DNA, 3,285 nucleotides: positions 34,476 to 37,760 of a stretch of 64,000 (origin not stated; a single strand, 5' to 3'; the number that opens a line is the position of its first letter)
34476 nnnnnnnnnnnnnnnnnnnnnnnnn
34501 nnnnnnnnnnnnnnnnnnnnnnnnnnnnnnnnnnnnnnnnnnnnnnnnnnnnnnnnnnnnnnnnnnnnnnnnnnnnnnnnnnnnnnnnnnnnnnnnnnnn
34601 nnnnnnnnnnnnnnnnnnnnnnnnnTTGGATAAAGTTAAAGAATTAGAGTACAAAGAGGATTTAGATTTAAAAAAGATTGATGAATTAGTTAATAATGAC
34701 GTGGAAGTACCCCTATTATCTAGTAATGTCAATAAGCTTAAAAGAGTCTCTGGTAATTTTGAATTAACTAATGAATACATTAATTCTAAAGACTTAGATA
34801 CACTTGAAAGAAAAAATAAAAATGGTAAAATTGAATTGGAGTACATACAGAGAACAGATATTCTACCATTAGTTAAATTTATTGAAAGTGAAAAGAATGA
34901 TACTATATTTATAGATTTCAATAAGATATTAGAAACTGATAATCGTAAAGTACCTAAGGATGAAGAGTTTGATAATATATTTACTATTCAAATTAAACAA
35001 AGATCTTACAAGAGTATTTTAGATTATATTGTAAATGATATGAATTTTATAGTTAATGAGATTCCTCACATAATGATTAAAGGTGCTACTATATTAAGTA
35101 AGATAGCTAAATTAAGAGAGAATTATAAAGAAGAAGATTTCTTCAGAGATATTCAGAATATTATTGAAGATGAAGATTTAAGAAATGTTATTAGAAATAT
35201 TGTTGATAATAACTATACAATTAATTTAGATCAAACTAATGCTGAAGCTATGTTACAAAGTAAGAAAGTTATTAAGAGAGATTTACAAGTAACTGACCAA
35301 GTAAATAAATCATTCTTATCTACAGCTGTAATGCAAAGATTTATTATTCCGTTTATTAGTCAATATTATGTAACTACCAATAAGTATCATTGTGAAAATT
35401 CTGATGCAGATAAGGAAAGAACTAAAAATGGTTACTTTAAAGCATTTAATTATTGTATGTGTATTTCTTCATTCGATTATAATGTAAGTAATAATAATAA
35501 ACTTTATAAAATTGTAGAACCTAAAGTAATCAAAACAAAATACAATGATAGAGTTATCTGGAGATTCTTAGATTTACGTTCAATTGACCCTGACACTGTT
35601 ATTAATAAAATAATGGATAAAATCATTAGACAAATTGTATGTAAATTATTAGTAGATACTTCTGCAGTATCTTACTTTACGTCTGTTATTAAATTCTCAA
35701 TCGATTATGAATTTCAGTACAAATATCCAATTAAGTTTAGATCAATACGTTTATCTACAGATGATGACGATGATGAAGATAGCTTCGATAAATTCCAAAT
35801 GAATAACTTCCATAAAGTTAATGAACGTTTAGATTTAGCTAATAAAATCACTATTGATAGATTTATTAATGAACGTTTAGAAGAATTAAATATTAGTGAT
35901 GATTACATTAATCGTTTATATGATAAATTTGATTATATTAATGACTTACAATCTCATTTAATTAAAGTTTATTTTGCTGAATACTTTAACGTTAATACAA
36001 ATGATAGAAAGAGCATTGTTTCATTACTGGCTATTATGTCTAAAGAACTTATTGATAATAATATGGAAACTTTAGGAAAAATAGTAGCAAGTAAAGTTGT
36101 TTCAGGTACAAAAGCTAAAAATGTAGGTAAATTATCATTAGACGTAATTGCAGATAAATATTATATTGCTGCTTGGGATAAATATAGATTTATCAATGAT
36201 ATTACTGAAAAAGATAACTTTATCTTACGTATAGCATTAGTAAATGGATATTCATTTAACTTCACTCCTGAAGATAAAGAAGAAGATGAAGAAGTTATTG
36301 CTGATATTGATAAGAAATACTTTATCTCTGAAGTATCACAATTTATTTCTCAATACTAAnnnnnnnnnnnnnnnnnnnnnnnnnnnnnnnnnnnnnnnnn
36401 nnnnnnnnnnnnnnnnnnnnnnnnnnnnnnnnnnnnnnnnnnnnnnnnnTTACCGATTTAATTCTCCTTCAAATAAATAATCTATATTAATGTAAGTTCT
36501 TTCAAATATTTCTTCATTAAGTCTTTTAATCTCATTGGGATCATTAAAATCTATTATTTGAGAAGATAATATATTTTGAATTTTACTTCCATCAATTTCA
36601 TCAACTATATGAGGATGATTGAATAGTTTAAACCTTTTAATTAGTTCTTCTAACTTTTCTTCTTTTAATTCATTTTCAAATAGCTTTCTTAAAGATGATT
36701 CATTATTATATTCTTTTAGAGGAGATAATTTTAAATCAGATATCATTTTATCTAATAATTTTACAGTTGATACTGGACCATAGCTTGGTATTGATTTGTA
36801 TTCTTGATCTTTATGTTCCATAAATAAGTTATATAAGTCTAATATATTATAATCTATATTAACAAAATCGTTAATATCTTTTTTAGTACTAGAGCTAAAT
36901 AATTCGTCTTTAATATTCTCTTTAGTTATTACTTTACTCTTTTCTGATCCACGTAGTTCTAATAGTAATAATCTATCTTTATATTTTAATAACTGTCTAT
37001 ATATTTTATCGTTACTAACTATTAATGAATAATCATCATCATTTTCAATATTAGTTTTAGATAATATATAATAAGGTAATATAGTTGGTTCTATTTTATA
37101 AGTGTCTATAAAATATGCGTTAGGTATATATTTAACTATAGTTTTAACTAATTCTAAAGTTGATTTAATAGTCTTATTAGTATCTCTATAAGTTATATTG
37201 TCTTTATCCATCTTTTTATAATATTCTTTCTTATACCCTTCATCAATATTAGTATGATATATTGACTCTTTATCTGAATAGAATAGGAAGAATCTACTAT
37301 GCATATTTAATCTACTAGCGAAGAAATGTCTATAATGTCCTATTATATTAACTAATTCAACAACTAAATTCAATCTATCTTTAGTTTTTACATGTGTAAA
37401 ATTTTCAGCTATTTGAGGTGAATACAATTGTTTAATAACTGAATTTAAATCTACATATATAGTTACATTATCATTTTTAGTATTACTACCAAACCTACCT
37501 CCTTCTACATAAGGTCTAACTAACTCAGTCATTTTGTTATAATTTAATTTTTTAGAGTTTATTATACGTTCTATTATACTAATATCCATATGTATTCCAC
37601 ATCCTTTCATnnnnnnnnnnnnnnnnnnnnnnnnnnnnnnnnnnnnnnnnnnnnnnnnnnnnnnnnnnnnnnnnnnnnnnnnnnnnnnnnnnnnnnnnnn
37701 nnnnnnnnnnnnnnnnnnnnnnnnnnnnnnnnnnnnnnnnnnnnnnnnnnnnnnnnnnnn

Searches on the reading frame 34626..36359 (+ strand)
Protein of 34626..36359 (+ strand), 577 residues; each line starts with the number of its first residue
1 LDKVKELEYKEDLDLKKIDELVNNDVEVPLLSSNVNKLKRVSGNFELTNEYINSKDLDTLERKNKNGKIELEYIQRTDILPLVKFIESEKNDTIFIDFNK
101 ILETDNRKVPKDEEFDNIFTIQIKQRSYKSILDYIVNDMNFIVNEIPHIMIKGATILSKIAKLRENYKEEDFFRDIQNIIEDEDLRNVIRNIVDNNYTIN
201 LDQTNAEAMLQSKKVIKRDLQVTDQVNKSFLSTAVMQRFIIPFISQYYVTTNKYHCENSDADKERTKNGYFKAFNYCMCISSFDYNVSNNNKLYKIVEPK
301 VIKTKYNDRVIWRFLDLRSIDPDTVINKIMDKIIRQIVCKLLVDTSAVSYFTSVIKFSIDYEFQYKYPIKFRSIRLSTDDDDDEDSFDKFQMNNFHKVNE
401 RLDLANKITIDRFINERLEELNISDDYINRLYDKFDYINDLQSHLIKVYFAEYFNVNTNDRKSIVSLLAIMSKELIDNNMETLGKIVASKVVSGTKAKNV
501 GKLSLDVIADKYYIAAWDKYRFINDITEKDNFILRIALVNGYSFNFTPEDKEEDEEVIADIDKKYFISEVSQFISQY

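Call 21: search_protein_families(library=pfam, proteins=[window:34626-36359:+], max_evalue=1)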
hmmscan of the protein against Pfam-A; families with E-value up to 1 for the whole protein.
window:34626-36359:+ (577 aa): 1 family
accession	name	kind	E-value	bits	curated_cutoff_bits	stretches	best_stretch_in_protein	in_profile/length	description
PF21304.2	T3S_SPI-1_N0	-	0.028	15.1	27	1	15-49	8-42/69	SPI-1 type 3 secretion system secretin, N0 domain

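Call 22: search_protein_families(library=phrogs, proteins=[window:34626-36359:+], max_evalue=0.01)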
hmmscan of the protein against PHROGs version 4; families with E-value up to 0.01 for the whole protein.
window:34626-36359:+ (577 aa): 1 family
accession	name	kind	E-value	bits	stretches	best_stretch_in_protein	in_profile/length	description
phrog_25005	-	DNA, RNA and nucleotide metabolism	1.5e-53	183.4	1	89-552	12-445/464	RNA polymerase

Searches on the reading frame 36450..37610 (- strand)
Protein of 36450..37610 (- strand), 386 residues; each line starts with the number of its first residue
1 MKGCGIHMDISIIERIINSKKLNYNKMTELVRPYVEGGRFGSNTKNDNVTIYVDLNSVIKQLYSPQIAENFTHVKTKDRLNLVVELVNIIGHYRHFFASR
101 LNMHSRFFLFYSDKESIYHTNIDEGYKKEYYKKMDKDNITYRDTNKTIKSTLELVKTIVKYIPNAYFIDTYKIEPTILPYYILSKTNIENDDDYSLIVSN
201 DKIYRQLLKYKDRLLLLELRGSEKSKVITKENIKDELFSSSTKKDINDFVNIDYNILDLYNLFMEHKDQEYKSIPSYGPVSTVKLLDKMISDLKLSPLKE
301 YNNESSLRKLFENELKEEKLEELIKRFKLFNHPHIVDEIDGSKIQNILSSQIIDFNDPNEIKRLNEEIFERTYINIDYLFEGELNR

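Call 21: search_protein_families(library=pfam, proteins=[window:36450-37610:-], max_evalue=1)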
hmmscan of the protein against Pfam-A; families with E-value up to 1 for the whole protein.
window:36450-37610:- (386 aa): 1 family
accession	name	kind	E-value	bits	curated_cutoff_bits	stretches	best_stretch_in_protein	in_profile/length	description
PF22340.1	TubZ_C_3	-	0.13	12.7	27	0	206-252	4-50/88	Tubulin-like protein TubZ, C-terminal domain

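Call 22: search_protein_families(library=phrogs, proteins=[window:36450-37610:-], max_evalue=0.01)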
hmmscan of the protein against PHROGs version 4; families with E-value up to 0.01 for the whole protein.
window:36450-37610:- (386 aa): 1 family
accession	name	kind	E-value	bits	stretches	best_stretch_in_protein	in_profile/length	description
phrog_26916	-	unknown function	6.3e-67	227.2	1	12-383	3-374/377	-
